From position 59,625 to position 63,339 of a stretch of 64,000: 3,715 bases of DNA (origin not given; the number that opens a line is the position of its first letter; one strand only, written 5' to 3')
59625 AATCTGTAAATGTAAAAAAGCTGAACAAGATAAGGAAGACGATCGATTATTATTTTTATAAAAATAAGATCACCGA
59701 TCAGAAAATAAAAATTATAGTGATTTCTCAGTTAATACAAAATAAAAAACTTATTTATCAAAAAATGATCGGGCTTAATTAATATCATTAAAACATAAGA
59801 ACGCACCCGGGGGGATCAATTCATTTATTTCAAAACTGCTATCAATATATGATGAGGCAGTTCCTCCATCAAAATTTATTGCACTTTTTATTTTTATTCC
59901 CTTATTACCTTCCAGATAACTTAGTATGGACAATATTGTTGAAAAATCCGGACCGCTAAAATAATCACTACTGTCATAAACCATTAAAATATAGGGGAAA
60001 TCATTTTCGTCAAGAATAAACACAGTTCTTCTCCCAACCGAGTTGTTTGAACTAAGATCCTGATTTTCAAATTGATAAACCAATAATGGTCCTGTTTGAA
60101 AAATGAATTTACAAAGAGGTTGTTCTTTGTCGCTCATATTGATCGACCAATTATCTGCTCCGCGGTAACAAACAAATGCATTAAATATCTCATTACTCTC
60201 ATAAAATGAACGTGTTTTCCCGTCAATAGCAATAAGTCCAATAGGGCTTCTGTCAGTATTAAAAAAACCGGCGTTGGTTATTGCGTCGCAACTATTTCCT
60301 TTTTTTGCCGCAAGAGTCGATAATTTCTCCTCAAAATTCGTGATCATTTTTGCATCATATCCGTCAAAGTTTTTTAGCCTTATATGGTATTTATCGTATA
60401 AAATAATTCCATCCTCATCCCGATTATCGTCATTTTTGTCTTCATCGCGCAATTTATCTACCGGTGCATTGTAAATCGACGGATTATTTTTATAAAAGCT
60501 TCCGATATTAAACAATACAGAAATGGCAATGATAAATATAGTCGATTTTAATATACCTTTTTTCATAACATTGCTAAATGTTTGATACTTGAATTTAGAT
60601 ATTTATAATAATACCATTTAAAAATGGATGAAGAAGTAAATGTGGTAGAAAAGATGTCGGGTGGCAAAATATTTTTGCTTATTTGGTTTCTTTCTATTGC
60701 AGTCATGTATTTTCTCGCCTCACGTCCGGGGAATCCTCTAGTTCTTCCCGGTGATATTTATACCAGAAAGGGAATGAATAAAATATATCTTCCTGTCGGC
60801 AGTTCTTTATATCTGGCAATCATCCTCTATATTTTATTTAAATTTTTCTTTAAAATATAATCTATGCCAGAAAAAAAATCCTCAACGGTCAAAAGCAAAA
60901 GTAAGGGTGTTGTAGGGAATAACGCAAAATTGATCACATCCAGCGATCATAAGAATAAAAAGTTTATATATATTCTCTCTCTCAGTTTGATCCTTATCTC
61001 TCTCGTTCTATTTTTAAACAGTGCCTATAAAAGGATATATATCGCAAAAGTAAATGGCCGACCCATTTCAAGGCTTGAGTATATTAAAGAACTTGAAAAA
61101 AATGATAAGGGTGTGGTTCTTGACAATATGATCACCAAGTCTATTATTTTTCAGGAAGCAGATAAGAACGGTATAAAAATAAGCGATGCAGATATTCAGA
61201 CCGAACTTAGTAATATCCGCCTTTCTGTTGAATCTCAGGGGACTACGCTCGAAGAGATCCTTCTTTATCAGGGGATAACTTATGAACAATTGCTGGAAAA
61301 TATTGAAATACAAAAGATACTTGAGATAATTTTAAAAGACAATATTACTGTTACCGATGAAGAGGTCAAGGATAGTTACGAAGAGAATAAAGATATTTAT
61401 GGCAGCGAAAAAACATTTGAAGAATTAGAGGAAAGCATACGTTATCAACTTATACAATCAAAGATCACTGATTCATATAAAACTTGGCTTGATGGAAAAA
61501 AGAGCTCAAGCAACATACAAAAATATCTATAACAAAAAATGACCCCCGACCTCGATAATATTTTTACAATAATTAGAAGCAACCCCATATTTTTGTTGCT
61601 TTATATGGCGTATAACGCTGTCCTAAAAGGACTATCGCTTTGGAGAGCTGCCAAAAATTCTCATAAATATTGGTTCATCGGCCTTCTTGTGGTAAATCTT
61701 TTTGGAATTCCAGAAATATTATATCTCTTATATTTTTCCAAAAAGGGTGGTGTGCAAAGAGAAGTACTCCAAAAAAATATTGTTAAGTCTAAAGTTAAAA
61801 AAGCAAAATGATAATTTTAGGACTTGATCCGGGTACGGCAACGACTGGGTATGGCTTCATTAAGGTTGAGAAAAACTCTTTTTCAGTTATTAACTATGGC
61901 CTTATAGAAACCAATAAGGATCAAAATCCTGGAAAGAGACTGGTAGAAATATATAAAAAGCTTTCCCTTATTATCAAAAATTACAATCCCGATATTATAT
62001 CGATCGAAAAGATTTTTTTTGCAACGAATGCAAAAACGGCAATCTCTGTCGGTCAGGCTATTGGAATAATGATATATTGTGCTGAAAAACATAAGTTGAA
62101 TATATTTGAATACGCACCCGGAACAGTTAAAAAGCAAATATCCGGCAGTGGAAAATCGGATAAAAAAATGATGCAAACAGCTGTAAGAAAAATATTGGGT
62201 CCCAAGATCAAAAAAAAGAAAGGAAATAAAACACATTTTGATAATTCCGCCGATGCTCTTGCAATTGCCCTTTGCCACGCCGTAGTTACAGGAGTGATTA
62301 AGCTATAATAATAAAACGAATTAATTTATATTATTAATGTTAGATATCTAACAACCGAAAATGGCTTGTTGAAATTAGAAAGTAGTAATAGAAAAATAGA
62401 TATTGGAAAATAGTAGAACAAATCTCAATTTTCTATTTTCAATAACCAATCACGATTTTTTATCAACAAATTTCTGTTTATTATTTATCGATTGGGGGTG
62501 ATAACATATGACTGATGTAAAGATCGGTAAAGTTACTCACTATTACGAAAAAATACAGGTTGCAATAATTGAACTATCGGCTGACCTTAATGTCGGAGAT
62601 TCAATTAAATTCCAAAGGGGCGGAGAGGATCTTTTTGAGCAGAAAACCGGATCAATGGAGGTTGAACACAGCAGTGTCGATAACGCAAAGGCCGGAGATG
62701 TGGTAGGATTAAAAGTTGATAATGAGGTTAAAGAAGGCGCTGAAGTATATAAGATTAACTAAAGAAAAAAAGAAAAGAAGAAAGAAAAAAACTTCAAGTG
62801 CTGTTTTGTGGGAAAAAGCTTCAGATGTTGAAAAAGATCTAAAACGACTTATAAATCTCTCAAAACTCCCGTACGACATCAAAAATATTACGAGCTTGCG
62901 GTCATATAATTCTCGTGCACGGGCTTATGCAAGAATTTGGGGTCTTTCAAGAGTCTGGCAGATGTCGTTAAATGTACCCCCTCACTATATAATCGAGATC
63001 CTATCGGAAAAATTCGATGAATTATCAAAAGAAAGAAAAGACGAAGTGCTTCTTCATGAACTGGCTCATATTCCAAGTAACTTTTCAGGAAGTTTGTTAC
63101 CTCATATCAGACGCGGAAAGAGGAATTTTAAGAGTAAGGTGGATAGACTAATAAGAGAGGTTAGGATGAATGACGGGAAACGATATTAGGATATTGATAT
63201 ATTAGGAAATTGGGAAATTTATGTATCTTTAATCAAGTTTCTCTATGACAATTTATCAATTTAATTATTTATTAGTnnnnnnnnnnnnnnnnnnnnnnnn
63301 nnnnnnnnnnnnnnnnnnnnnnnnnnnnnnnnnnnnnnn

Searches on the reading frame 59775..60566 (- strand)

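Call 71: search_protein_families(library=pfam, proteins=[window:59775-60566:-], max_evalue=0.00001)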
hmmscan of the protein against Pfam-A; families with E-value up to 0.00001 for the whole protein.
window:59775-60566:- (263 aa): 1 family
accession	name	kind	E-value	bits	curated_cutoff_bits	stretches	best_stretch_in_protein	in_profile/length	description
PF09992.14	NAGPA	-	2e-08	35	25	1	93-243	3-148/169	Phosphodiester glycosidase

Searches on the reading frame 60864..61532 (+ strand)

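Call 71: search_protein_families(library=pfam, proteins=[window:60864-61532:+], max_evalue=0.00001)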
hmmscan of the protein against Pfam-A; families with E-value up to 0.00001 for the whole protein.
window:60864-61532:+ (222 aa): 3 families
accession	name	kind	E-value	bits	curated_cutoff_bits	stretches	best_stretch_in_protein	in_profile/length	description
PF13624.11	SurA_N_3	-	2.8e-10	40.7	27.2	0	84-148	86-153/162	SurA-like N-terminal domain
PF13623.11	SurA_N_2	-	1e-09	38.9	28.5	0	85-118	89-122/145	SurA-like N-terminal domain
PF09312.16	SurA_N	-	1.7e-07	31.9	30.8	1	85-148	46-109/118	SurA N-terminal domain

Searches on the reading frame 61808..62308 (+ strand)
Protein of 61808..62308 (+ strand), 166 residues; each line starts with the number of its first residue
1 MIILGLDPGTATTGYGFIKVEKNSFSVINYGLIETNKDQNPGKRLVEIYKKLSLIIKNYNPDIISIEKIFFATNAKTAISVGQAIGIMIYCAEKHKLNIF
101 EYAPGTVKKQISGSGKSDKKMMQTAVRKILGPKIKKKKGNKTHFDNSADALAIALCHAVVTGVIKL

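Call 71: search_protein_families(library=pfam, proteins=[window:61808-62308:+], max_evalue=0.00001)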
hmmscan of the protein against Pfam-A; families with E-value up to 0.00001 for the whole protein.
window:61808-62308:+ (166 aa): 1 family
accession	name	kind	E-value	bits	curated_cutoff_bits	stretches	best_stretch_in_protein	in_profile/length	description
PF02075.23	RuvC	-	1.9e-38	132.1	22.2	1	3-157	1-148/148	Crossover junction endodeoxyribonuclease RuvC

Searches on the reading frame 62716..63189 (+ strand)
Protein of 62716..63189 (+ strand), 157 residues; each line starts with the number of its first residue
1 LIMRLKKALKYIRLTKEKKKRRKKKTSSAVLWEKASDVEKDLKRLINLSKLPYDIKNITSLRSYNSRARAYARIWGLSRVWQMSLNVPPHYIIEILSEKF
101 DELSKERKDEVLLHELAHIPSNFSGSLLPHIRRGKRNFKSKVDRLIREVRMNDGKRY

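Call 71: search_protein_families(library=pfam, proteins=[window:62716-63189:+], max_evalue=0.00001)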
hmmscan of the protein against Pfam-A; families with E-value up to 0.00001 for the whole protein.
window:62716-63189:+ (157 aa): 1 family
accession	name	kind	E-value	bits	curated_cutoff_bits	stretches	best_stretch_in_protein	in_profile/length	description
PF18894.6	PhageMetallopep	-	6.8e-19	68.7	23.7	1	32-130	3-110/134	Putative phage metallopeptidase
